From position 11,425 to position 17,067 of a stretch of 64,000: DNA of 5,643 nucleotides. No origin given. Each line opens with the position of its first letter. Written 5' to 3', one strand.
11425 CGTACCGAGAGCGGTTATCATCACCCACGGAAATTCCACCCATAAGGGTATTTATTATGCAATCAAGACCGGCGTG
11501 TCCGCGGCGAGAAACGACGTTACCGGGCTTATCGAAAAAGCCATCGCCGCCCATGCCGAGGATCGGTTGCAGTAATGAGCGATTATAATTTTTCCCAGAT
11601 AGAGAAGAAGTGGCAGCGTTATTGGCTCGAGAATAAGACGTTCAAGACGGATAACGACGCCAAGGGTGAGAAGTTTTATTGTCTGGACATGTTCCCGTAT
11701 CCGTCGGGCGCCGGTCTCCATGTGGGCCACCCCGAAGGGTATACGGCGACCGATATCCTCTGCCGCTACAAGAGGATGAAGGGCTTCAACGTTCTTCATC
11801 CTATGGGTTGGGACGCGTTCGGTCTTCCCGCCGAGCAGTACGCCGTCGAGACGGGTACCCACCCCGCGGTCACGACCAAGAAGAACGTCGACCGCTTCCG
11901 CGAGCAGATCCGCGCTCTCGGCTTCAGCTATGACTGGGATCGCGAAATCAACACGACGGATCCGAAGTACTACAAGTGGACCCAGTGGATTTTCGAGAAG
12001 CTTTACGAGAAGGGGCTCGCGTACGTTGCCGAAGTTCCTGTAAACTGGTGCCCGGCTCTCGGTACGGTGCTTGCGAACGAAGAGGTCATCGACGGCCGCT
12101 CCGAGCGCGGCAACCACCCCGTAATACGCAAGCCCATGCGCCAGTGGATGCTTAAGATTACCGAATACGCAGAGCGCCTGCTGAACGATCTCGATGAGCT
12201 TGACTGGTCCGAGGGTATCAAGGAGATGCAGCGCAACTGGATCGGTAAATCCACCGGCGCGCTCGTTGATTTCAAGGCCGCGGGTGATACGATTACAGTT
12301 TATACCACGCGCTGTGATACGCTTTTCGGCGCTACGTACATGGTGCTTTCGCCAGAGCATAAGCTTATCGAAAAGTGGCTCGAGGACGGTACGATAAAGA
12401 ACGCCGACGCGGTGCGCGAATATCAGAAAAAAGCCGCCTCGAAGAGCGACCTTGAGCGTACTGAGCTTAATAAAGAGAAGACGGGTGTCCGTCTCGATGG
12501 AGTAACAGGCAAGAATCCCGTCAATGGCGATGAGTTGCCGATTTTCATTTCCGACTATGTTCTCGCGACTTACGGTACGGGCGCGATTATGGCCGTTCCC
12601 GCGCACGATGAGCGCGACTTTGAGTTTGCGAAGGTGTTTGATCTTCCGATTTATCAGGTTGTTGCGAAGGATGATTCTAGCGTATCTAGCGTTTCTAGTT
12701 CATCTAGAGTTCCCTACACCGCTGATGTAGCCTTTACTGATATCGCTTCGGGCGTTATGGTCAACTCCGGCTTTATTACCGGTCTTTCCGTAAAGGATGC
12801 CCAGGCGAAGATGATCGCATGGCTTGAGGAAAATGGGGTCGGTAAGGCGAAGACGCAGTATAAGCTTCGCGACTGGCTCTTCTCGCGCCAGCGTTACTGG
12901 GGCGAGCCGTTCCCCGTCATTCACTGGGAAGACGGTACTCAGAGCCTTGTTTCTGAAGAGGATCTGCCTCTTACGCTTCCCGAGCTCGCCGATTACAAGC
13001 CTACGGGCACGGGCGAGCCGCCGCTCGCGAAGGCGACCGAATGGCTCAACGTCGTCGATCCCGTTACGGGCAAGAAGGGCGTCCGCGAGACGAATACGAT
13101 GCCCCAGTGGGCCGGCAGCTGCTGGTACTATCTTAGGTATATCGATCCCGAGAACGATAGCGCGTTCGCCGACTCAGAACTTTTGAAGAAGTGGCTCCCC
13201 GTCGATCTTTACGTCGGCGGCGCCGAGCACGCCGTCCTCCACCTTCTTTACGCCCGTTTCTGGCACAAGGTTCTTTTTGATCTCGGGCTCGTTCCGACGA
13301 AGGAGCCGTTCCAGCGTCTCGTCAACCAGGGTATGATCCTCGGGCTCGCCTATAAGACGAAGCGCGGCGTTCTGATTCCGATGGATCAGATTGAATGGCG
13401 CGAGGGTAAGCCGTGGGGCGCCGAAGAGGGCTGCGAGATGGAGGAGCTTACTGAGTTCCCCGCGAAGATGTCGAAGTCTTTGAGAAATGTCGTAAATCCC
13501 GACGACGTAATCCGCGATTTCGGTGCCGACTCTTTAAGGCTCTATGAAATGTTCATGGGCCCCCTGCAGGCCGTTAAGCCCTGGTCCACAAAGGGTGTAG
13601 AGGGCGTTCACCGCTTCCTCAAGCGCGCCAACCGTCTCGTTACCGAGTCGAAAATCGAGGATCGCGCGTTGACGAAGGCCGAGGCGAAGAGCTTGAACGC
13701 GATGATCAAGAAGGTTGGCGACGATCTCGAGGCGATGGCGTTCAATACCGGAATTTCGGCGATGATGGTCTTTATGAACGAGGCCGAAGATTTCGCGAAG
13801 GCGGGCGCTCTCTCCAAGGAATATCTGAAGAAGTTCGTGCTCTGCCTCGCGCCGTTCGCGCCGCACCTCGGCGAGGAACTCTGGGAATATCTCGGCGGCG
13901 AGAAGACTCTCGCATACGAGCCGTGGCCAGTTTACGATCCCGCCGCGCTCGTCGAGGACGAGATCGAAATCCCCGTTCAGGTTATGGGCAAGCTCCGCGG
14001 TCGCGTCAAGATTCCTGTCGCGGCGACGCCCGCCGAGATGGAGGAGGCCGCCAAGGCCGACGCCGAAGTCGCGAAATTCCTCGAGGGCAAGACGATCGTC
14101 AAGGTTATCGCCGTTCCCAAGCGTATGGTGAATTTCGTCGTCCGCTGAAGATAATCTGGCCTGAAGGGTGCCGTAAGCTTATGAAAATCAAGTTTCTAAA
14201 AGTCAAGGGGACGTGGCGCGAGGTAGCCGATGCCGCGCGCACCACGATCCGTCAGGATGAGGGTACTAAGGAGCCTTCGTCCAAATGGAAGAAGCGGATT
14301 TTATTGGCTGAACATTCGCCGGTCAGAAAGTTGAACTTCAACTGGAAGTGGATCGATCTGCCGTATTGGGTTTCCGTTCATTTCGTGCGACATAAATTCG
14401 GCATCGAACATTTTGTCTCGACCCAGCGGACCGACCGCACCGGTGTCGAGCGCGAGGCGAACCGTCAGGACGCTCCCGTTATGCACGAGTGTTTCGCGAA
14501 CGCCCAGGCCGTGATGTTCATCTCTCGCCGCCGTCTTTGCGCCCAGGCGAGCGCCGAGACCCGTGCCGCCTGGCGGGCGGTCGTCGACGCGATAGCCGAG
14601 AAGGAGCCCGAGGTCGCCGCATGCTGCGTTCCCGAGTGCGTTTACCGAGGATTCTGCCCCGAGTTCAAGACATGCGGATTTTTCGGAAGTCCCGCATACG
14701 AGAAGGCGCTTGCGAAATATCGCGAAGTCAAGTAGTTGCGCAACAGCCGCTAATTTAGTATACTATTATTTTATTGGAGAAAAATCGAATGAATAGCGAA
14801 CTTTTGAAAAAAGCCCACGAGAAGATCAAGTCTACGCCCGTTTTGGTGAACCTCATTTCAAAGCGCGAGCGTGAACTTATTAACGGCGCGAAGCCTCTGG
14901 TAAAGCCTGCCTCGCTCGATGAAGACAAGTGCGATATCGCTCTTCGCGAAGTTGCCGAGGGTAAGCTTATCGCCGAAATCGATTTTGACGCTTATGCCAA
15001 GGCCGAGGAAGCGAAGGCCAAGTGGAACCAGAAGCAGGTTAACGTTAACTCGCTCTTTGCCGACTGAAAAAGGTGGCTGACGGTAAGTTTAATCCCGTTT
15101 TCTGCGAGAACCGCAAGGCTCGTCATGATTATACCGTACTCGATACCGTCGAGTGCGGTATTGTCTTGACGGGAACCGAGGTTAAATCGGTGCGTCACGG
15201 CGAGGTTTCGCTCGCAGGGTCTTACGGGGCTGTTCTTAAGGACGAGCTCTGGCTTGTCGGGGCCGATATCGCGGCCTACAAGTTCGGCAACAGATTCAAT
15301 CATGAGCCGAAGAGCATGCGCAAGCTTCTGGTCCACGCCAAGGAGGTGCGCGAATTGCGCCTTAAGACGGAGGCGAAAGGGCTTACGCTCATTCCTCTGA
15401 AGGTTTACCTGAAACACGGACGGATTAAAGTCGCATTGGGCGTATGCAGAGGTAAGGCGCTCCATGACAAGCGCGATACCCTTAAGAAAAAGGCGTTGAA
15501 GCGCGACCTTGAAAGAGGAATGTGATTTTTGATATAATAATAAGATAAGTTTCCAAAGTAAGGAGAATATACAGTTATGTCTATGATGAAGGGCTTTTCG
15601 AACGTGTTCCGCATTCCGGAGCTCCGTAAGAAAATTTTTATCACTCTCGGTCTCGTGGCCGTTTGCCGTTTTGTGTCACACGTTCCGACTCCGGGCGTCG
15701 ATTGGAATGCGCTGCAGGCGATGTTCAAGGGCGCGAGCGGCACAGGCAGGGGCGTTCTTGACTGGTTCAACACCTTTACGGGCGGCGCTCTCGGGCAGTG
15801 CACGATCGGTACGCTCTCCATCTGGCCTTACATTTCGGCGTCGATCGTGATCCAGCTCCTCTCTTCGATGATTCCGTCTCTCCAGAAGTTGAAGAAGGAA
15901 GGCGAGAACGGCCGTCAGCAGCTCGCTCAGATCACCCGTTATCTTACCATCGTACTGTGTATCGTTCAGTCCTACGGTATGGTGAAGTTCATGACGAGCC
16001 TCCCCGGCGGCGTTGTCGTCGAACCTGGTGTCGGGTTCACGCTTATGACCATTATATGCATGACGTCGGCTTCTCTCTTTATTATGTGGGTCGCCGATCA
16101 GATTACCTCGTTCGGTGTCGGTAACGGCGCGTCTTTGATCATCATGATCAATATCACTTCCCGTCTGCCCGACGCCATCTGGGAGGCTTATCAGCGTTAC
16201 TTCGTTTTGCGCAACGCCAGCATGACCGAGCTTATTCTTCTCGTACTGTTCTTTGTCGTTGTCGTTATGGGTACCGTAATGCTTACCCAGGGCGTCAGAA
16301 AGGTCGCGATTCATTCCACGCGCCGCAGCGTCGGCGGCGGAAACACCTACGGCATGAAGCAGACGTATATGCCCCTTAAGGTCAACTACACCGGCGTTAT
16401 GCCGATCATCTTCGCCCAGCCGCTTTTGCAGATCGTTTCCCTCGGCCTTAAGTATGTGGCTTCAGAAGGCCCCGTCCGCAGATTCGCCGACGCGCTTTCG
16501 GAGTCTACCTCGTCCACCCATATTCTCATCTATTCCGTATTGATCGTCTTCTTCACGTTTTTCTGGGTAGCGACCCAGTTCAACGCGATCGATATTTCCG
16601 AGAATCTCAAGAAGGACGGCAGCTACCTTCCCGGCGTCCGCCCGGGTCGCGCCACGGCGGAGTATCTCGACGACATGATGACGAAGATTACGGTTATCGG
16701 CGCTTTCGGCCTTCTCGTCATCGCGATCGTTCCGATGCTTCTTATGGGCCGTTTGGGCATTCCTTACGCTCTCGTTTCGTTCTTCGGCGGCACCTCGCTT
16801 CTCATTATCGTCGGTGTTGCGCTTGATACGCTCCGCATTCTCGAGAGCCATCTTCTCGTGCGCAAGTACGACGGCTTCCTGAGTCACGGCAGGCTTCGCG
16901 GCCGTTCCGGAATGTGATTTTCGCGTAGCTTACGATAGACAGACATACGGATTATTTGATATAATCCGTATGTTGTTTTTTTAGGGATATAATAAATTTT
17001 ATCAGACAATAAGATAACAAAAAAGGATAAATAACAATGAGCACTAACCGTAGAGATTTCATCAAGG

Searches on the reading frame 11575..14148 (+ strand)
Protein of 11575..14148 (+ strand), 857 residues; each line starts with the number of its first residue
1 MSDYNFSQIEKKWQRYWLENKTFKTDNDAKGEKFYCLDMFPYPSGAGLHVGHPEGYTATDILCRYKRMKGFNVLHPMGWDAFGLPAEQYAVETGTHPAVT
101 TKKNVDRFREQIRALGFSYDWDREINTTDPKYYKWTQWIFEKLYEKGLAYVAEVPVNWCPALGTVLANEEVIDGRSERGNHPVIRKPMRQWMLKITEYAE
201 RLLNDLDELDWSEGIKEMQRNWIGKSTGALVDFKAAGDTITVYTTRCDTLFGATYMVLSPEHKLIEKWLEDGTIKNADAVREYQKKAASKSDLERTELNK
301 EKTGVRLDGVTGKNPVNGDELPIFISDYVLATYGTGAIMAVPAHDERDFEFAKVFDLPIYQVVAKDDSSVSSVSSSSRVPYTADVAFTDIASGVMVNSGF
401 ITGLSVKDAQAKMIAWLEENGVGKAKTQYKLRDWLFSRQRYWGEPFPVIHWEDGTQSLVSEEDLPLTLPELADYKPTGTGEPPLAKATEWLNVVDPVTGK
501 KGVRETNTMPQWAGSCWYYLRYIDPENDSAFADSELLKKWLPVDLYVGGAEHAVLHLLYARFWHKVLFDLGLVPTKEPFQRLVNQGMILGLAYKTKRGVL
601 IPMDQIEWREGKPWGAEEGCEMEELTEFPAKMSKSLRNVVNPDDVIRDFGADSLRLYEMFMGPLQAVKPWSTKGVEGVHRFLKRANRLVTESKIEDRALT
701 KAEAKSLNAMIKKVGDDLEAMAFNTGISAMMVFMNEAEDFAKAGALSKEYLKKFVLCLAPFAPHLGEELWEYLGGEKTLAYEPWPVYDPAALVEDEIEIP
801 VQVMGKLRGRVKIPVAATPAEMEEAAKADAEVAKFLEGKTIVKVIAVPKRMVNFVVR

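Call 92: search_protein_families(library=pfam, proteins=[window:11575-14148:+], max_evalue=0.00001)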
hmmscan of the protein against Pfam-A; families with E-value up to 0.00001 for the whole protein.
window:11575-14148:+ (857 aa): 4 families
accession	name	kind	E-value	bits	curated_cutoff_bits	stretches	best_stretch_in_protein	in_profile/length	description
PF13603.12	tRNA-synt_1_2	-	4.4e-57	193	25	1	220-418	1-185/185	Leucyl-tRNA synthetase, editing domain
PF00133.28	tRNA-synt_1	-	7.7e-44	150.5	22.7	1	13-217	2-218/414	tRNA synthetases class I (I, L, M and V)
PF09334.17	tRNA-synt_1g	-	4.1e-23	82.2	20.1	1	40-171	7-135/391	tRNA synthetases class I (M)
PF08264.19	Anticodon_1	-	9.2e-19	68.2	25.1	1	706-816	7-141/148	Anticodon-binding domain of tRNA ligase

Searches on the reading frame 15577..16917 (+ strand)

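Call 92: search_protein_families(library=pfam, proteins=[window:15577-16917:+], max_evalue=0.00001)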
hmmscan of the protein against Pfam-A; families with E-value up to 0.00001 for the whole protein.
window:15577-16917:+ (446 aa): 1 family
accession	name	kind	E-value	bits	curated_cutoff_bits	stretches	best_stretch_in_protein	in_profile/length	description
PF00344.25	SecY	-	2.2e-95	320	32.2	1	76-419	1-306/306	SecY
